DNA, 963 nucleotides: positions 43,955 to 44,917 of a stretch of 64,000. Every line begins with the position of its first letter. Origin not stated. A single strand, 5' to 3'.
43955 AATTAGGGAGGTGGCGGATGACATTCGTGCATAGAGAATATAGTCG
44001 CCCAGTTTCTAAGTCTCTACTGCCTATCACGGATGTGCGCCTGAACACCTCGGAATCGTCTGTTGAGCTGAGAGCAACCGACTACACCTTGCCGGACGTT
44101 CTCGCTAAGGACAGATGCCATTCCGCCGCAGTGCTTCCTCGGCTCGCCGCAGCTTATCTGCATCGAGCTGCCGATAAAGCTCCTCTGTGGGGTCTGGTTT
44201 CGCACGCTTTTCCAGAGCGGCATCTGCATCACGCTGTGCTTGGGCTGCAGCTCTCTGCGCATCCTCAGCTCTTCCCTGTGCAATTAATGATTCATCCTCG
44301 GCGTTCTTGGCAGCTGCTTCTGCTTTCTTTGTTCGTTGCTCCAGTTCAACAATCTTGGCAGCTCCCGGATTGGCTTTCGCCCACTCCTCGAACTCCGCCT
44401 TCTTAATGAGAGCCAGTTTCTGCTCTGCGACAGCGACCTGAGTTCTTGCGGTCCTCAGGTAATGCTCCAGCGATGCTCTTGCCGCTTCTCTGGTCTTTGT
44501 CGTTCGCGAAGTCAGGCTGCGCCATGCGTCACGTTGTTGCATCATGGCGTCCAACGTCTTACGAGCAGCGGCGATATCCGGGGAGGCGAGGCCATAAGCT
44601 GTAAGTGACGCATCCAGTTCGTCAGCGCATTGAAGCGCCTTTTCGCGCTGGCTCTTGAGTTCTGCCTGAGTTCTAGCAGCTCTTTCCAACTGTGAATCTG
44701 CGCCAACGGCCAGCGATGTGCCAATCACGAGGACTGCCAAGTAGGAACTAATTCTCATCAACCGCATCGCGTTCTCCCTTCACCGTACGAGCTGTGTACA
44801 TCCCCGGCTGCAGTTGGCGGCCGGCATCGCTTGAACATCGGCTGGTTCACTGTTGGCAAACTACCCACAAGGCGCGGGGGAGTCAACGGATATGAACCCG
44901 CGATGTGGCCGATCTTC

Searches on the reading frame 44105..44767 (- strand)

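Call 3: search_protein_families(library=pfam, proteins=[window:44105-44767:-], max_evalue=1)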
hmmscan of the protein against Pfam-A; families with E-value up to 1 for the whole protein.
window:44105-44767:- (220 aa): 1 family
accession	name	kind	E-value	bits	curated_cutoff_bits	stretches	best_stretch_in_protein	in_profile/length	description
PF00261.25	Tropomyosin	-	0.25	11.2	38.6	1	20-181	12-127/242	Tropomyosin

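Call 62: search_protein_families(library=phrogs, proteins=[window:44105-44767:-], max_evalue=0.01)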
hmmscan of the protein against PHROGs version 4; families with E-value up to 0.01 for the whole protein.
window:44105-44767:- (220 aa): 0 families

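Call 78: search_protein_families(library=padloc, proteins=[window:44105-44767:-], max_evalue=0.1)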
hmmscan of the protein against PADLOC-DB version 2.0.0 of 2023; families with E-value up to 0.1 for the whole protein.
window:44105-44767:- (220 aa): 3 families
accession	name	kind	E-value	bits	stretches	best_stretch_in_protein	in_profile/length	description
PDLC00513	JetC1|JetC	-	0.04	9.9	1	13-185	625-798/1140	DUF3584 domain; MukB-like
PDLC02668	DndD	-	0.047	10.7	1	30-200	321-488/659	DndD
PDLC00599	ZorA1|ZorA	-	0.097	9.3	1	24-109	477-562/631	MotA/ExbB/TolQ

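Call 79: search_protein_families(library=ncbifam, proteins=[window:44105-44767:-], max_evalue=0.1)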
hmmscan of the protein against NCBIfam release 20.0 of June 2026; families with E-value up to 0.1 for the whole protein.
window:44105-44767:- (220 aa): 2 families
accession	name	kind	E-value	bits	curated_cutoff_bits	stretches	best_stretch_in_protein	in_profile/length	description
NF041550.1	CesT_sub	subfamily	0.0029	17.6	120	1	3-103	32-135/143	type III secretion system chaperone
NF007636.0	PRK10301.1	equivalog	0.089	12.7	129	0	81-160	11-86/124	CopC domain-containing protein YobA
